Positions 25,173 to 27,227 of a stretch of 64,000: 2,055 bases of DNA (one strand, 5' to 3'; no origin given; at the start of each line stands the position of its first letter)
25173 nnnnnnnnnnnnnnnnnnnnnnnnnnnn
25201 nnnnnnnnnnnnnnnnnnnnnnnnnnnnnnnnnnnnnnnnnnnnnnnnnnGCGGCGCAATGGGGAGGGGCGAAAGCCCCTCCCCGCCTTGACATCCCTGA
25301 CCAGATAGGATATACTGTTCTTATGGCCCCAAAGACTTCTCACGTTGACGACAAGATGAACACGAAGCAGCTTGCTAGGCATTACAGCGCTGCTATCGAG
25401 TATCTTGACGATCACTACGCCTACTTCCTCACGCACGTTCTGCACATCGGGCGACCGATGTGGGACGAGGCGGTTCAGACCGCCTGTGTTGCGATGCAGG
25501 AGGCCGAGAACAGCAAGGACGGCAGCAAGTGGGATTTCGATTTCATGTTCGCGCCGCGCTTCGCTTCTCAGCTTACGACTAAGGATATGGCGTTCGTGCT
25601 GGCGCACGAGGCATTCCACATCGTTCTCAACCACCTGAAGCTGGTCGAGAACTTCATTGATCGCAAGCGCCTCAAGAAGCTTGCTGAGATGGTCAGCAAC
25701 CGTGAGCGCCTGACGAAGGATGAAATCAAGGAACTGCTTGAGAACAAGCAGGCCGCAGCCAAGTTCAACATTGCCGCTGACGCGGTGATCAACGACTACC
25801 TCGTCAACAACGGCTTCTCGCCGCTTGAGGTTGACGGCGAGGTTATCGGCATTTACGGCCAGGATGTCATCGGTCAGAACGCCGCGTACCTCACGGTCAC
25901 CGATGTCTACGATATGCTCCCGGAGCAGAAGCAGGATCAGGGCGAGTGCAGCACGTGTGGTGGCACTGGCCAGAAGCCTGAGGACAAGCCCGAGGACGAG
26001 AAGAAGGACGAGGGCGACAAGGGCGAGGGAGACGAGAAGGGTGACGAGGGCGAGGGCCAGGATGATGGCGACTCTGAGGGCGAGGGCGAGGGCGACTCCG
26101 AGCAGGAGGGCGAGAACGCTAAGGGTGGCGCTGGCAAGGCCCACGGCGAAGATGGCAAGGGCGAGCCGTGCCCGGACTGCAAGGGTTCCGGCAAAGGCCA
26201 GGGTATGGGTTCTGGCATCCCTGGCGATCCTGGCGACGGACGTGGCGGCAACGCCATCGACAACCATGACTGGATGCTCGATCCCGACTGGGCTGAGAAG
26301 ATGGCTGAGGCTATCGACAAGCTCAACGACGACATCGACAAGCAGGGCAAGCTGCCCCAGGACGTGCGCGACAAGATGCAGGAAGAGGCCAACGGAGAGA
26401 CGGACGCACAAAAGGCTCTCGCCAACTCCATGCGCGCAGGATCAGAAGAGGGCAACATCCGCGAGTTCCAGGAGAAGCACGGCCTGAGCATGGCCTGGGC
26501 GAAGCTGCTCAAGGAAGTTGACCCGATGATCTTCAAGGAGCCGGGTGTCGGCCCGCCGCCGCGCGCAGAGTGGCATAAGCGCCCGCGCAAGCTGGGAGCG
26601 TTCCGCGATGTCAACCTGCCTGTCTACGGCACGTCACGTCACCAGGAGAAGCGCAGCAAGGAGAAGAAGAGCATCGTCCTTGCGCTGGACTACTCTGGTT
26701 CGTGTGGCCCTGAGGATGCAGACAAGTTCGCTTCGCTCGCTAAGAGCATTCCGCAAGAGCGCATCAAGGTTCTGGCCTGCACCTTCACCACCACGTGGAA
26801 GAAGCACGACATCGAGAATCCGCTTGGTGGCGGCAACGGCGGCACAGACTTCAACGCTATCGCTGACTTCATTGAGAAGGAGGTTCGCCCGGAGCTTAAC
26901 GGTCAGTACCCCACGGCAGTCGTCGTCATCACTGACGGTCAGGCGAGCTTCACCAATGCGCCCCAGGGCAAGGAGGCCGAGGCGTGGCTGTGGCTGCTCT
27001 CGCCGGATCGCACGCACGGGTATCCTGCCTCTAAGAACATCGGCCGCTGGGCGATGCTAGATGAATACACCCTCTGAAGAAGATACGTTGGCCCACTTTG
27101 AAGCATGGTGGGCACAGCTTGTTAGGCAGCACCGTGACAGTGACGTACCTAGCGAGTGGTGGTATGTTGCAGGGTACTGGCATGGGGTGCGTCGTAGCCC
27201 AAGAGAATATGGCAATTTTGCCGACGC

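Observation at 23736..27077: Phage-encoded MoxR AAA+ ATPase with a zinc-ribbon insert, paired with an HExxH-VWA protein carrying a ~100-aa acidic linker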

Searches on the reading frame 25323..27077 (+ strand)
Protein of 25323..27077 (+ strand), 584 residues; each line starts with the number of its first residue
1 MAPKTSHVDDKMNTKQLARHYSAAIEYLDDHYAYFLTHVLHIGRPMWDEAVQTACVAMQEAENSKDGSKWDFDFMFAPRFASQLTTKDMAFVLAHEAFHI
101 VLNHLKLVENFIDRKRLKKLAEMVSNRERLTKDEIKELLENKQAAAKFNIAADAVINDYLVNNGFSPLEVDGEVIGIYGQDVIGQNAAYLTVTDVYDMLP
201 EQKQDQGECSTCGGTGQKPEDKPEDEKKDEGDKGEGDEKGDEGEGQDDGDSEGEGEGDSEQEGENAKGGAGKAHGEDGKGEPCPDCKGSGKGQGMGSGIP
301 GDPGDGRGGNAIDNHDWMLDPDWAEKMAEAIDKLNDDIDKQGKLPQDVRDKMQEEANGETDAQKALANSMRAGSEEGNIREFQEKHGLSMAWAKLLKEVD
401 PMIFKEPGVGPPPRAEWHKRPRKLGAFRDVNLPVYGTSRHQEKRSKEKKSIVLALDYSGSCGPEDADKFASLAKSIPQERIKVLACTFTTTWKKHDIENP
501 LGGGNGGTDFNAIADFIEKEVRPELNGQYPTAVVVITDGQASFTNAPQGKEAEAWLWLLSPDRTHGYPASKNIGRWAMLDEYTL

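Call 3: search_protein_families(library=pfam, proteins=[window:25323-27077:+], max_evalue=1)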
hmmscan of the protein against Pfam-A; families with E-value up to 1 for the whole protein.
window:25323-27077:+ (584 aa): 6 families
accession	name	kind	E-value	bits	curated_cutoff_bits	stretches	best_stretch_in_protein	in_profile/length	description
PF13203.12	DUF2201_N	-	3.3e-12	47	23.2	1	74-263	45-191/271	Putative metallopeptidase domain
PF09967.15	DUF2201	-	0.00046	20.8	26.4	1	451-549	1-100/123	VWA-like domain (DUF2201)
PF05762.20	VWA_CoxE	-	0.028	14.3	26.4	1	434-490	43-98/222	VWA domain containing CoxE-like protein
PF00684.25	DnaJ_CXXCXGXG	-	0.12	13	32.7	0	202-219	37-54/65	DnaJ central domain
PF01435.24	Peptidase_M48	-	0.13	12.5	20.3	1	83-105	58-81/186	Peptidase family M48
PF11985.13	Phage_Mu_Gp27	-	0.86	10.4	28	0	315-369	103-152/173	Bacteriophage Mu, Gp27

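Call 4: search_protein_families(library=phrogs, proteins=[window:25323-27077:+], max_evalue=0.01)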
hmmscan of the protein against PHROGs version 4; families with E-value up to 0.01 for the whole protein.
window:25323-27077:+ (584 aa): 1 family
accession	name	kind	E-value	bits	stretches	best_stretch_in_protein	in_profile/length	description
phrog_1314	-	DNA, RNA and nucleotide metabolism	6.9e-31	108.7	1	11-576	6-387/394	HNH endonuclease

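Call 5: search_protein_families(library=ncbifam, proteins=[window:25323-27077:+], max_evalue=0.1)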
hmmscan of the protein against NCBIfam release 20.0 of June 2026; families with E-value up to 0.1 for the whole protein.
window:25323-27077:+ (584 aa): 1 family
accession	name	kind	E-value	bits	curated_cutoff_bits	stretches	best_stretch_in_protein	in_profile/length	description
NF041031.1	Mre11_Sulfo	equivalog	0.06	12.6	500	1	98-171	280-350/374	DNA double-strand break repair protein Mre11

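Call 7: search_protein_families(library=padloc, proteins=[window:25323-27077:+], max_evalue=0.01)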
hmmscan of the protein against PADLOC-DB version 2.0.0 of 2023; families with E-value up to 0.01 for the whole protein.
window:25323-27077:+ (584 aa): 0 families

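Call 8: search_dna_similar(query=window:25323-27077:+, collection=phages, mode=protein, max_rows=30)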
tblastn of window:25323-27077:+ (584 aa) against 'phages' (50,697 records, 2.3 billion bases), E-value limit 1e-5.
Records with a match: 1; places in all: 1; records where one place covers at least 80% of the query: 0.
Best place of each record, by identity: <60% 1.
By first word of the organism name: uncultured 1.
By host as written in the record: - 1.
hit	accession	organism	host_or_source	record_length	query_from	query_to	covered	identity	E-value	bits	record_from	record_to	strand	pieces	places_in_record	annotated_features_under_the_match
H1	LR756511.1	uncultured phage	metagenomic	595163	326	567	41%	25.3%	7e-8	62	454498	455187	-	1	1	record has no annotation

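Call 27: find_homologous_proteins(query=window:25323-27077:+, max_evalue=0.001)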
Query window:25323-27077:+ (584 aa): 101 proteins with E <= 0.001 among 8000 candidates.
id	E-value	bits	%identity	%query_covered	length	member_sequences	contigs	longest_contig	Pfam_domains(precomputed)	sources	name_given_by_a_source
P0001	0.0e+0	1074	80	99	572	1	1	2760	PF13203.13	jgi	jgi:hypothetical protein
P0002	4.6e-262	889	68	98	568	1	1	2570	PF13203.13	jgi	jgi:hypothetical protein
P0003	4.6e-210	717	57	100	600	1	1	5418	PF13203.13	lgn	-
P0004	1.3e-198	679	57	98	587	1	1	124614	PF13203.13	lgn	-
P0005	1.8e-171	590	64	47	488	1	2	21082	PF13203.13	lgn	-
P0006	1.7e-170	587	50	98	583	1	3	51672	PF13203.13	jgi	jgi:predicted metal-dependent peptidase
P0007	1.7e-169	583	49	98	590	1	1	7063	PF13203.13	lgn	-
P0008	1.0e-168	581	49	98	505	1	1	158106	PF13203.13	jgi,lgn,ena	-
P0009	8.0e-168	578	50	98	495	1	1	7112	PF13203.13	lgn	-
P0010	3.0e-167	576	48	98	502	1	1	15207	PF13203.13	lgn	-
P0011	1.9e-166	573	50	98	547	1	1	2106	PF13203.13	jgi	jgi:predicted metal-dependent peptidase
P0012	1.3e-165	570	61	50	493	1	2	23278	PF13203.13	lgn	-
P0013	2.6e-165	569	57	48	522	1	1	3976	PF13203.13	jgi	-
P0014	3.6e-164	566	48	97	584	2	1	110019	PF13203.13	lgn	-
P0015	5.4e-164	565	49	98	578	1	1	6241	PF13203.13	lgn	-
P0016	1.8e-163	563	48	100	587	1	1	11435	PF13203.13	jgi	jgi:predicted metal-dependent peptidase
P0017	1.4e-162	560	60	48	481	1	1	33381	PF13203.13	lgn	-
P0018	1.9e-162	560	59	52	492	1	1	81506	PF13203.13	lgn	-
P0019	7.5e-162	558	48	98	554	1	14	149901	PF13203.13,PF09967.16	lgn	-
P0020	9.9e-162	558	47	98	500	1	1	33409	PF13203.13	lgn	-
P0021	1.3e-160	554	47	97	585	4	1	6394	PF13203.13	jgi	jgi:predicted metal-dependent peptidase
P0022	6.3e-160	552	60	52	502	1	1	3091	PF13203.13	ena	-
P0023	1.2e-157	544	63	47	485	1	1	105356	PF13203.13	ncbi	-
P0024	1.8e-157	544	45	98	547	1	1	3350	PF13203.13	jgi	jgi:predicted metal-dependent peptidase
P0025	4.2e-157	542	64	49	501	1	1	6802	PF13203.13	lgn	-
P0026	1.5e-156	541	47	98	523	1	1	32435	PF13203.13,PF09967.16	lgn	-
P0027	5.0e-155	535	47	98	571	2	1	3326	PF27659.1,PF13203.13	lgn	-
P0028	1.4e-153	531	45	98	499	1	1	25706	PF13203.13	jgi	-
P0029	1.9e-153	530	46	97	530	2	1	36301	PF13203.13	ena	-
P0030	3.3e-151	523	44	100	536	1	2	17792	PF13203.13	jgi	jgi:hypothetical protein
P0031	1.3e-150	521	61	48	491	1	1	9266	PF13203.13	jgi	jgi:predicted metal-dependent peptidase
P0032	3.4e-149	516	53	48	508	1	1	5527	PF13203.13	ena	-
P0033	4.1e-149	516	47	98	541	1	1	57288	PF13203.13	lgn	-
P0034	5.4e-149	516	53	49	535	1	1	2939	PF13203.13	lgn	-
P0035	8.5e-147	508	59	49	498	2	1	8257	PF13203.13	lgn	-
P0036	4.2e-141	489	43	98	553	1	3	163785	PF13203.13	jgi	jgi:hypothetical protein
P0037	3.0e-134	467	53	48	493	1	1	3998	PF13203.13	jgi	jgi:predicted metal-dependent peptidase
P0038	6.7e-134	466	43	97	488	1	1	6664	PF13203.13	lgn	-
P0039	3.6e-130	453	43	98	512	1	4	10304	PF13203.13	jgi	jgi:predicted metal-dependent peptidase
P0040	1.3e-128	448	46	34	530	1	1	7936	PF13203.13,PF09967.16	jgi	-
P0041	9.0e-127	442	41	97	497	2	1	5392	PF13203.13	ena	-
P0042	9.2e-123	429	40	97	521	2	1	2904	PF13203.13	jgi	jgi:Putative metallopeptidase domain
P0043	2.6e-122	427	42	97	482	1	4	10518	PF13203.13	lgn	-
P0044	8.3e-122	426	43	97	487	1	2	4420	PF13203.13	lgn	-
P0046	6.5e-121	423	42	97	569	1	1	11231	PF13203.13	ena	-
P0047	2.2e-118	414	47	48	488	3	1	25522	PF13203.13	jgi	-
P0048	5.6e-116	406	40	97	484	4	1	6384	PF13203.13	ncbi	-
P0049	4.6e-114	400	46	48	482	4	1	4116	PF13203.13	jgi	-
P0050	3.1e-105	371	41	95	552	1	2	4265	PF13203.13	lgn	-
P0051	8.8e-95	337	38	94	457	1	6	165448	PF13203.13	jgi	jgi:predicted metal-dependent peptidase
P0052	7.6e-93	330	37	95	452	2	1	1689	PF13203.13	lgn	-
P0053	1.5e-92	329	36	94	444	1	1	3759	PF13203.13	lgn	-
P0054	7.3e-90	320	35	95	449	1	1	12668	PF13203.13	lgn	-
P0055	7.3e-88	314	43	46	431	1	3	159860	PF13203.13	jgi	jgi:predicted metal-dependent peptidase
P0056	1.5e-86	309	39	95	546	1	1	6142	PF13203.13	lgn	-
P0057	1.9e-85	306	40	47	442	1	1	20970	PF13203.13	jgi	jgi:predicted metal-dependent peptidase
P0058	2.5e-85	305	38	93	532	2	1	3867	PF13203.13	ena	-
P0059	1.3e-83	300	37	51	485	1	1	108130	PF13203.13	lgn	-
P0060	7.3e-83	297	38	93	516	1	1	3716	PF13203.13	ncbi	-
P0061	9.4e-83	297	42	43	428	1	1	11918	PF13203.13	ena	-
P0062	1.2e-81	293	36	93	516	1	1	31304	PF13203.13,PF09967.16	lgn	-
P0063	2.4e-81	292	35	95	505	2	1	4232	PF13203.13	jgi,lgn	jgi:hypothetical protein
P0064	3.6e-79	285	37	94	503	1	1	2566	PF13203.13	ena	-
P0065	5.3e-79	284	36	97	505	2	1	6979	PF13203.13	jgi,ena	-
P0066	1.7e-77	279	36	53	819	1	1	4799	PF14528.12,PF13203.13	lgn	-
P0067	7.5e-77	277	36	94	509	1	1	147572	PF13203.13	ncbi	-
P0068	1.2e-76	277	38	43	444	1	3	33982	PF13203.13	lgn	-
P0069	1.0e-75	274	36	49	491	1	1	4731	PF13203.13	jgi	jgi:predicted metal-dependent peptidase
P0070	3.4e-75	272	34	47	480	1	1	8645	PF13203.13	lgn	-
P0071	6.4e-75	271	36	50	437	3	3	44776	PF13203.13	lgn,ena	-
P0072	1.1e-73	267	39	46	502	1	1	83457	PF13203.13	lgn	-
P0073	2.6e-73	266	36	46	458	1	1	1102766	PF13203.13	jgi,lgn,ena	-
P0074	3.5e-73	265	35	52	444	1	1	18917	PF13203.13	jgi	jgi:hypothetical protein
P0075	3.9e-73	265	39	47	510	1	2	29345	PF13203.13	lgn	-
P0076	1.0e-72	264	37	47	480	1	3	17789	PF13203.13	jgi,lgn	jgi:predicted metal-dependent peptidase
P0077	1.8e-72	263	38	43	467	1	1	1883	PF13203.13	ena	-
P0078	3.8e-72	262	34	44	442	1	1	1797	PF13203.13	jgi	jgi:predicted metal-dependent peptidase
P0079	1.3e-71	260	43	38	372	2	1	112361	PF13203.13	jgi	jgi:predicted metal-dependent peptidase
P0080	1.6e-71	260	35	93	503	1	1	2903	PF13203.13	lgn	-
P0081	1.9e-71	259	34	94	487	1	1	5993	PF13203.13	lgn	-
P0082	2.7e-71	259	38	49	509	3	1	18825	PF13203.13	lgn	-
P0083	3.3e-71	259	37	43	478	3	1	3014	PF13203.13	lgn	-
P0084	3.9e-71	258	36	47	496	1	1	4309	PF13203.13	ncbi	-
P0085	6.4e-70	254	35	50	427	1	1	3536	PF13203.13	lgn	-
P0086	7.3e-70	254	37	50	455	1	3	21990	PF13203.13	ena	-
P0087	8.0e-70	254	36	44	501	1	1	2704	PF13203.13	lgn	-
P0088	8.1e-69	251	35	50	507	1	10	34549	PF13203.13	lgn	-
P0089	3.2e-68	249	31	96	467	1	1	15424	PF13203.13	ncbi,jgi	jgi:predicted metal-dependent peptidase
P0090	9.6e-68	247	33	94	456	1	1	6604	PF13203.13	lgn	-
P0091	1.8e-67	246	34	96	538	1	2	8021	PF05762.21,PF13203.13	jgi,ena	jgi:predicted metal-dependent peptidase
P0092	6.9e-67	244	33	95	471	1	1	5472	PF13203.13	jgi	jgi:predicted metal-dependent peptidase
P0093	3.0e-63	232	34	87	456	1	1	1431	PF13203.13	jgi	jgi:hypothetical protein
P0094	8.1e-63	231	35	43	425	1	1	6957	PF13203.13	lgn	-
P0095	2.7e-61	226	32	93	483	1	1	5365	PF13203.13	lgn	-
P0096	2.7e-53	199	36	43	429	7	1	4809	PF13203.13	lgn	-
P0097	1.4e-48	184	37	38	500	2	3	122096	PF13203.13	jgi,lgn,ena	-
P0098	2.2e-48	183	35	37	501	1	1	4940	PF13203.13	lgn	-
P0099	4.8e-48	182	36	32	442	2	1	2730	PF13203.13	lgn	-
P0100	8.5e-44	168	38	36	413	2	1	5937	PF13203.13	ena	-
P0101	5.7e-12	63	27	59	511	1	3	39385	PF13203.13,PF09967.16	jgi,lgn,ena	-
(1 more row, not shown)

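Call 42: search_solved_structures(query=window:25323-27077:+, max_evalue=1)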
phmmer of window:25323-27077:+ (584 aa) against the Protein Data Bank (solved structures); distinct sequences matched with E-value up to 1: 1.
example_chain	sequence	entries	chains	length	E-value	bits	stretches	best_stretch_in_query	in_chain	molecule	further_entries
2fp7_B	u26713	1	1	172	0.57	11.8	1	154-192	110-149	Genome polyprotein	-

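Call 49: search_solved_structures(query=A4, max_evalue=1)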
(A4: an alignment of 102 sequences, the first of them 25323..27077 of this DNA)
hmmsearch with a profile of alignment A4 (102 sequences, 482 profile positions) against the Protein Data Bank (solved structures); distinct sequences matched with E-value up to 1: 5.
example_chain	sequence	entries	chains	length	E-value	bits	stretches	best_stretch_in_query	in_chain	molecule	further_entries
4qhj_A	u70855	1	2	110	0.1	14.6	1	70-98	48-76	Uncharacterized protein MJ1213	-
4qhi_A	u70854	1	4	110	0.1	14.6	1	70-98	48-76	Uncharacterized protein MJ1213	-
4qhf_A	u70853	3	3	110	0.11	14.5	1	70-98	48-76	Uncharacterized protein MJ1213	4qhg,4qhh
3tcx_B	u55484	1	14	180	0.33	13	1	335-458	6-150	Integrin alpha-L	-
3bn3_A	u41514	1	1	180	0.41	12.6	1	335-454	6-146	Integrin alpha-L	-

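Call 69: predict_structure(alignment_id=A4)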
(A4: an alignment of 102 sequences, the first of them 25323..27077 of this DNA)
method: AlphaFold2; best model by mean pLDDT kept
length: 584 residues; sequences in the alignment: 102
mean_pLDDT: 81.8   pTM: 0.57
mean pLDDT of the five models: 81.8, 80.5, 80.4, 80.1, 78.5
residues with pLDDT >= 90: 286; 70-90: 168; 50-70: 63; < 50: 67
segments of 3 or more residues with pLDDT < 50: 1-3, 205-207, 230-233, 235-275, 292-303
pLDDT, mean of each block of 10 residues (from residue 1): 55 95 97 91 92 91 85 94 96 96 93 94 95 95 93 97 96 94 96 95 64 83 61 45 37 43 38 53 79 39 57 80 84 89 87 83 64 72 84 90 73 74 84 71 75 94 90 91 96 92 82 98 97 95 95 96 76 93 84
secondary structure, 60 per line:
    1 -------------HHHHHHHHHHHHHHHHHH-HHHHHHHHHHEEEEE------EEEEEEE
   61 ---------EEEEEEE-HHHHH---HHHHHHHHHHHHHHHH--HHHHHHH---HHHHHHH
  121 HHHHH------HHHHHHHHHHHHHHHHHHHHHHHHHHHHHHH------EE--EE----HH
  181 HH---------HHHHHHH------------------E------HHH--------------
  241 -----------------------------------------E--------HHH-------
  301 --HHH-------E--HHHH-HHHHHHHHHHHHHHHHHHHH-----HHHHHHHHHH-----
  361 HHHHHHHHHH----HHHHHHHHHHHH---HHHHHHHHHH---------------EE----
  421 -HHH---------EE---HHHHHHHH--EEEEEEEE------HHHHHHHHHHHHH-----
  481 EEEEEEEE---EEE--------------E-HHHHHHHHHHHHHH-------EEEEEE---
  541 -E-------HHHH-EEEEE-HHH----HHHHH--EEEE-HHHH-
elements in order: H14-31 H33-42 E43-47 E54-60 E70-76 H78-82 H86-101 H104-110 H114-125 H132-162 H179-182 H192-198 H316-319 H321-340 H346-355 H361-370 H375-386 H390-399 H439-446 E449-456 H463-475 E481-488 E492-494 H511-524 E532-537 H550-553 E555-559 H568-572 E575-578 H580-583

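Call 89: fold_search(model_id=the predicted structure, library=viral)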
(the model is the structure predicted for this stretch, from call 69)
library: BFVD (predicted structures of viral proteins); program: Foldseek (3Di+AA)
matches with E <= 10: 150; with E <= 0.001: 41
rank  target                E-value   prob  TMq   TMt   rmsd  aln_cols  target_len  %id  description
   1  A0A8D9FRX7            4.4e-17  1.00  0.29  0.31  26.1       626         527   19  Gp576 [uncultured marine phage]
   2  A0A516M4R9            3.9e-16  1.00  0.22  0.27  28.9       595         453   16  (no name in the UniProt tables at hand)
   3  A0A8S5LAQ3            3.2e-14  1.00  0.22  0.30  27.4       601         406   14  Metallopeptidase domain protein [Podoviridae sp. ctBev14]
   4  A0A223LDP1            4.5e-14  1.00  0.25  0.30  26.6       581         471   14  Uncharacterized protein [Bacillus phage PBS1]
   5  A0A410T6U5            3.0e-13  1.00  0.24  0.30  22.5       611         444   17  (no name in the UniProt tables at hand)
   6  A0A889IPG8            4.0e-13  1.00  0.23  0.23  34.7       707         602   18  (no name in the UniProt tables at hand)
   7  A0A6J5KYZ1            6.5e-13  1.00  0.24  0.28  23.5       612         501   15  VWA-like domain containing protein [uncultured Caudovirales phage]
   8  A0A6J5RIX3            7.6e-13  1.00  0.19  0.19  30.6       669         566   15  VWA-like domain containing protein [uncultured Caudovirales phage]
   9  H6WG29                1.3e-12  1.00  0.22  0.32  25.9       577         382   16  Metallopeptidase [Cyanophage S-TIM5]
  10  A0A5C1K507            2.7e-12  1.00  0.22  0.32  25.5       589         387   13  Uncharacterized protein [Pseudomonas phage Zuri]
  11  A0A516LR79            3.0e-12  1.00  0.24  0.34  23.2       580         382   14  (no name in the UniProt tables at hand)
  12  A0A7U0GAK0            3.3e-12  1.00  0.21  0.29  25.2       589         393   15  VWA-like domain-containing protein [Klebsiella phage vB_KpP_FBKp27]
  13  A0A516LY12            4.9e-12  1.00  0.21  0.30  20.8       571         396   17  (no name in the UniProt tables at hand)
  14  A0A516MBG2            2.5e-11  1.00  0.21  0.27  23.4       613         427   14  (no name in the UniProt tables at hand)
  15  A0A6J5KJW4            2.9e-11  1.00  0.20  0.26  27.1       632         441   15  VWA-like domain containing protein [uncultured Caudovirales phage]
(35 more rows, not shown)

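Call 99: find_encoding_contigs(protein=P0073, flank=10000, max_places=1)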
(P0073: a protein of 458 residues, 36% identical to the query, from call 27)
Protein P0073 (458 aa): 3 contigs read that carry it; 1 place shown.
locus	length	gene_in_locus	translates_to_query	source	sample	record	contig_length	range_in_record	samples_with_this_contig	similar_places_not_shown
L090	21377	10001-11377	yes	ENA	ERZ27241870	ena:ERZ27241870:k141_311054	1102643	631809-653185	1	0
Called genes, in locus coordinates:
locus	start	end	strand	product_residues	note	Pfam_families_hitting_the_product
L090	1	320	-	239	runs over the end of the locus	-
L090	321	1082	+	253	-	-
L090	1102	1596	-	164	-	PF13619:KTSC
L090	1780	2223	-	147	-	PF13619:KTSC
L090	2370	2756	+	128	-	-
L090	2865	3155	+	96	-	-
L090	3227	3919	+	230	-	-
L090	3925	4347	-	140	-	-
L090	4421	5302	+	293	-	PF14081:DUF4262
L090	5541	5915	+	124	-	-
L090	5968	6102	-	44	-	-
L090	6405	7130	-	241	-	-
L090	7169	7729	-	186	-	-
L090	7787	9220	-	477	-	PF00672:HAMP, PF00512:HisKA, PF02518:HATPase_c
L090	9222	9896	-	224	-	PF00072:Response_reg, PF00486:Trans_reg_C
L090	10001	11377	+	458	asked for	PF13203:DUF2201_N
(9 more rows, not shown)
